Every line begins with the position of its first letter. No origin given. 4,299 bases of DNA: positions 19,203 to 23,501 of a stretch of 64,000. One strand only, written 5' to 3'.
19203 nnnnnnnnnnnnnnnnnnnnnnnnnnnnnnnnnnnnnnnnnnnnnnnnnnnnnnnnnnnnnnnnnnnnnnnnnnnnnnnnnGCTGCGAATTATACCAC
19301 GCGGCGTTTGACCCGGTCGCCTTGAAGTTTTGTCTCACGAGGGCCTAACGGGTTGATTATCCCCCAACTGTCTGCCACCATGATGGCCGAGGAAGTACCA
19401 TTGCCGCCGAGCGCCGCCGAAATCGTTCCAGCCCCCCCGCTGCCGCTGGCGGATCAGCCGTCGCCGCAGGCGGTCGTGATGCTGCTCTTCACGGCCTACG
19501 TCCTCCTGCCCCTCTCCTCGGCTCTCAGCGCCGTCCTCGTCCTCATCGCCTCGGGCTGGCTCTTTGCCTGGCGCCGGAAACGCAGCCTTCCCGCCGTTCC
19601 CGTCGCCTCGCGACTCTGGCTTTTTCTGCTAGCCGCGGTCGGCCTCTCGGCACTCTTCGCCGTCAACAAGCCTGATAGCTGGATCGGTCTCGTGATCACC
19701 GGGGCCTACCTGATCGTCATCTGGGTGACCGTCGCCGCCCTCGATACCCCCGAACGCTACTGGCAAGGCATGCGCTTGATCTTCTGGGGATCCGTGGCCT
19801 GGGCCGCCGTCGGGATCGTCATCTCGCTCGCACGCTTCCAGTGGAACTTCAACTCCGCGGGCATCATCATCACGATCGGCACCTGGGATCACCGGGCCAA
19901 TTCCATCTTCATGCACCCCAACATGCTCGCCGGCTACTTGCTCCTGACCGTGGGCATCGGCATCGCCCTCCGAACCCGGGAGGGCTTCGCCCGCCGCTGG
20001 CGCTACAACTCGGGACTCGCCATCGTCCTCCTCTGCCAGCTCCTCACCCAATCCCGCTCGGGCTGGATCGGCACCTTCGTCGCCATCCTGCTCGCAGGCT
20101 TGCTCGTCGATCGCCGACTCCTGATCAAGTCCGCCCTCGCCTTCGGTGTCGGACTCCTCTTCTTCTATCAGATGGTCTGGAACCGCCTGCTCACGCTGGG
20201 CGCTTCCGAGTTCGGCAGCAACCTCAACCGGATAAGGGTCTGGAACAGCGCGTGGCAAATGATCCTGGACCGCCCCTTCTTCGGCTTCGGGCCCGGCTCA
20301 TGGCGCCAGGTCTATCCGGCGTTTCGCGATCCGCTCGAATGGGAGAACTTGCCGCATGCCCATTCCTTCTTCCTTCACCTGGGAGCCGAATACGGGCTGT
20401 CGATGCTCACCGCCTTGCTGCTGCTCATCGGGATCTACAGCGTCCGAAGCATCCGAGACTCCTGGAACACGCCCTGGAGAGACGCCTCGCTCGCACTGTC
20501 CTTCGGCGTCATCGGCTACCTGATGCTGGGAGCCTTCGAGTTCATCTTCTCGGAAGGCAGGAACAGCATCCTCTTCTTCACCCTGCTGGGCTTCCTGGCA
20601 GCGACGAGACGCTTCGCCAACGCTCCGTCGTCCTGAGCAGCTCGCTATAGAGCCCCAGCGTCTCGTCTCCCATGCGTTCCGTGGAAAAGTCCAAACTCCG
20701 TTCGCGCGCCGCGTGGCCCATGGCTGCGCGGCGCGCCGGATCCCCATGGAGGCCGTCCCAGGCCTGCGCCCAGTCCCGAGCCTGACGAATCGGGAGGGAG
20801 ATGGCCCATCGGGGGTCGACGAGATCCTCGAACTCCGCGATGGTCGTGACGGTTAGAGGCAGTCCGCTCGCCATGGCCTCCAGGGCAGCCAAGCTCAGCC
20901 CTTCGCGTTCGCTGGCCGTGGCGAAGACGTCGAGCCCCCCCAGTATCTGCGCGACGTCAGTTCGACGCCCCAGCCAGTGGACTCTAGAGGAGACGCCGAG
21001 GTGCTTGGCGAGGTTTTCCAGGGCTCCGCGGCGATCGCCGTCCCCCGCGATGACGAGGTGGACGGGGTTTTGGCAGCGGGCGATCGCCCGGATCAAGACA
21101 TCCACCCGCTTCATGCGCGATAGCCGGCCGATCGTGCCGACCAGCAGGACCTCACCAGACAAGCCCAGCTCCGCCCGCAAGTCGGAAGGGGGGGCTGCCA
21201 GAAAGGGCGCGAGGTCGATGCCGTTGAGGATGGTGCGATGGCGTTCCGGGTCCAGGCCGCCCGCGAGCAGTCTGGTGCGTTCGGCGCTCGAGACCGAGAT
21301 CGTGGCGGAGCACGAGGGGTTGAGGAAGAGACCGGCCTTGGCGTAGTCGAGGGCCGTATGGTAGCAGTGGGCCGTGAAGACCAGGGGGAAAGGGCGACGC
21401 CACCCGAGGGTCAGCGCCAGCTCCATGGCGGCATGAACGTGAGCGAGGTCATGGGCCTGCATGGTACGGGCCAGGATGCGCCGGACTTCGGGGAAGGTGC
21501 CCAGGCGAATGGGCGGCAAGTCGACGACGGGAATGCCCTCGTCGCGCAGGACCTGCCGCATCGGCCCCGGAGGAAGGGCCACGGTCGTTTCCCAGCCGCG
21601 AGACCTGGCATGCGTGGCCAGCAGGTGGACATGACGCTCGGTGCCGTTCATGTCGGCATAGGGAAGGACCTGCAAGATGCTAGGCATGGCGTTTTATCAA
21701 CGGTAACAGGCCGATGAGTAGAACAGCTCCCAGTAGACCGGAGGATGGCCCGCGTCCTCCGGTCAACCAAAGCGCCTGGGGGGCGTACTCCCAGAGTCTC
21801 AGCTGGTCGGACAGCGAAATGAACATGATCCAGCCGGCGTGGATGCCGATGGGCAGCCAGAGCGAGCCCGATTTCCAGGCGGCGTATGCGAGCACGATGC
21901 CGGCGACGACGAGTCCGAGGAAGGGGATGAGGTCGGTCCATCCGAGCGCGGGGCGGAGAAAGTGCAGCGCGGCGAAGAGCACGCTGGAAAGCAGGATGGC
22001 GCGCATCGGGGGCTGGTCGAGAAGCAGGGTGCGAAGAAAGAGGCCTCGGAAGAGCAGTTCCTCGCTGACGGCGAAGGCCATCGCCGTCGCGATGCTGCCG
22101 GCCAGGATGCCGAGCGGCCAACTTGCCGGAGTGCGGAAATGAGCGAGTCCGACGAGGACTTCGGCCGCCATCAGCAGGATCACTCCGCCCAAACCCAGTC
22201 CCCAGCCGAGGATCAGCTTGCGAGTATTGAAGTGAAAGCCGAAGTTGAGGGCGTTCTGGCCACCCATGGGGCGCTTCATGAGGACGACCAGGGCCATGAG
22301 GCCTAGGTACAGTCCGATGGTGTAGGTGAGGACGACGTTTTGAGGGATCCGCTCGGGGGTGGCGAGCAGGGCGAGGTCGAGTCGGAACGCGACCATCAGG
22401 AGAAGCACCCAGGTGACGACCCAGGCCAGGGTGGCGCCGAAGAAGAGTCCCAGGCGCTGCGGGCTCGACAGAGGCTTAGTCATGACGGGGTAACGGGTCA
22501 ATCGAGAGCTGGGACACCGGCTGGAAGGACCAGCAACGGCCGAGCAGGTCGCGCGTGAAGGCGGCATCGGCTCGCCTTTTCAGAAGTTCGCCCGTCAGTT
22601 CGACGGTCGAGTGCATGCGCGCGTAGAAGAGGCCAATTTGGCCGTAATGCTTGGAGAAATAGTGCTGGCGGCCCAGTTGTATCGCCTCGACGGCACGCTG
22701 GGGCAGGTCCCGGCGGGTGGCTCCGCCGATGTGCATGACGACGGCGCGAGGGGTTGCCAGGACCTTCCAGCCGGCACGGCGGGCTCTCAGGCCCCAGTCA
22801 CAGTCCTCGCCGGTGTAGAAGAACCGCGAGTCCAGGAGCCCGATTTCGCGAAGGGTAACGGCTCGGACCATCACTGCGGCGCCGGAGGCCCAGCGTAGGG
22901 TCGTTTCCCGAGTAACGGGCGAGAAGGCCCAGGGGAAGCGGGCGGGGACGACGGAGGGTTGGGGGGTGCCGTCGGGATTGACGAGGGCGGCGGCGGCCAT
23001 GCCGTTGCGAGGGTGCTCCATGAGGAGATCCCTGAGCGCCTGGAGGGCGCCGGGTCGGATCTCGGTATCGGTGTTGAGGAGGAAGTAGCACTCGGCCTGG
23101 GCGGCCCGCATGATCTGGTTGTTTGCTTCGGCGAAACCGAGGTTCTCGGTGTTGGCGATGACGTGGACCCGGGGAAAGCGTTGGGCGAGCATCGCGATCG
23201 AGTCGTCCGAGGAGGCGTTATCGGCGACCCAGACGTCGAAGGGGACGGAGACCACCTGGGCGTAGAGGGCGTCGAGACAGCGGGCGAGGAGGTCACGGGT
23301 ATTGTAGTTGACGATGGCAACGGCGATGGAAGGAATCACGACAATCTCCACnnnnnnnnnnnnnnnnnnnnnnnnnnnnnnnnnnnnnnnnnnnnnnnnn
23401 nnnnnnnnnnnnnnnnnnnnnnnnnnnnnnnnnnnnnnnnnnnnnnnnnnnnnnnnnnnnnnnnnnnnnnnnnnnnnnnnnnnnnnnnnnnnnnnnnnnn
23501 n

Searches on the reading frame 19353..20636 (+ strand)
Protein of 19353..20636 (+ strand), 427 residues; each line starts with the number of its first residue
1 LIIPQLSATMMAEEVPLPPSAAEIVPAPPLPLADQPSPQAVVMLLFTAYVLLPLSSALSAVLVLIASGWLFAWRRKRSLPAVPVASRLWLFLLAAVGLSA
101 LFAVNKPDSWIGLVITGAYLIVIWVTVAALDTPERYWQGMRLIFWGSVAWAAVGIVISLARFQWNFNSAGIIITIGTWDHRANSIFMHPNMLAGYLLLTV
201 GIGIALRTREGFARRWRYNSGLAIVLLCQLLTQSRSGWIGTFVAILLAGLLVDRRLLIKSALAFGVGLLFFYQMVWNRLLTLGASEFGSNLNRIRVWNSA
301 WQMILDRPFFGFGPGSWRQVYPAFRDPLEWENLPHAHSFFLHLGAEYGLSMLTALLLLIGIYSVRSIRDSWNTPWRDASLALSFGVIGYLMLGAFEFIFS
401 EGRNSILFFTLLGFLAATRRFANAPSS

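Call 57: search_protein_families(library=pfam, proteins=[window:19353-20636:+], max_evalue=0.00001)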
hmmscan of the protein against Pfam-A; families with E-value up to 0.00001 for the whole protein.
window:19353-20636:+ (427 aa): 1 family
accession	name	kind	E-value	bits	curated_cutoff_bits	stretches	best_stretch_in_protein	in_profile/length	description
PF04932.20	Wzy_C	-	1.1e-19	71.2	31.7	1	222-350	3-143/149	O-Antigen ligase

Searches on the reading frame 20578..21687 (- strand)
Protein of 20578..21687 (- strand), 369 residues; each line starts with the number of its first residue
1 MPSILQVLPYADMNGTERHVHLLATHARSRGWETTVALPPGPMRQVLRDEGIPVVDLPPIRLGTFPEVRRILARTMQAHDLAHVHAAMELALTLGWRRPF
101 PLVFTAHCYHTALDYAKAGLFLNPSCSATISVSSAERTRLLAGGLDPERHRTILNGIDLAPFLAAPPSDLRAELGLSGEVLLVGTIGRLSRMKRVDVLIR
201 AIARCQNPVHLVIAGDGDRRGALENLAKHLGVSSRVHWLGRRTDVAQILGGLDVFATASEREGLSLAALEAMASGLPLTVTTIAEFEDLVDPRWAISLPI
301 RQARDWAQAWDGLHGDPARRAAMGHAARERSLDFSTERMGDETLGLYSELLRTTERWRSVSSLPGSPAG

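Call 57: search_protein_families(library=pfam, proteins=[window:20578-21687:-], max_evalue=0.00001)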
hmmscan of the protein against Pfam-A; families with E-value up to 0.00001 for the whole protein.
window:20578-21687:- (369 aa): 4 families
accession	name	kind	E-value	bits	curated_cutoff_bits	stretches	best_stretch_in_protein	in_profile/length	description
PF13692.12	Glyco_trans_1_4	-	1.9e-25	90.2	27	1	183-312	4-138/142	Glycosyl transferases group 1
PF00534.26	Glycos_transf_1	-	4.2e-25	88.7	26.4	1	171-330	6-172/172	Glycosyl transferases group 1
PF13439.12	Glyco_transf_4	-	7.2e-17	62.4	28.5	1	14-160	2-169/170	Glycosyltransferase Family 4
PF13579.12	Glyco_trans_4_4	-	2e-07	31.9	29.7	1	14-156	1-158/158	Glycosyl transferase 4-like domain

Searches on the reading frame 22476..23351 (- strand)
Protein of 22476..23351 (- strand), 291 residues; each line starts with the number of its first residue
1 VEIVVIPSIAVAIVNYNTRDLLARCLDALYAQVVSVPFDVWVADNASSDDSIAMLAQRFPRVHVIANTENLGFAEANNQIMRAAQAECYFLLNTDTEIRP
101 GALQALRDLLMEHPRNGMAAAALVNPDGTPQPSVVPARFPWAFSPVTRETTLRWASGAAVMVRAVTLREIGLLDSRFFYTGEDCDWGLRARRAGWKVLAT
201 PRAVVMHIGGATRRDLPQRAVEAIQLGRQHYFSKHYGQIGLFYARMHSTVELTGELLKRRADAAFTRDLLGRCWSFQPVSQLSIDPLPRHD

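Call 57: search_protein_families(library=pfam, proteins=[window:22476-23351:-], max_evalue=0.00001)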
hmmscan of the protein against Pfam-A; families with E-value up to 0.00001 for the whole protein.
window:22476-23351:- (291 aa): 2 families
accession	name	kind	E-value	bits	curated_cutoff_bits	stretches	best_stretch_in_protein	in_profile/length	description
PF00535.33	Glycos_transf_2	-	1.7e-18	67.5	23.3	1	11-131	2-124/168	Glycosyl transferase family 2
PF13641.12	Glyco_tranf_2_3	-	2.7e-15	57.4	27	1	7-210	1-214/230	Glycosyltransferase like family 2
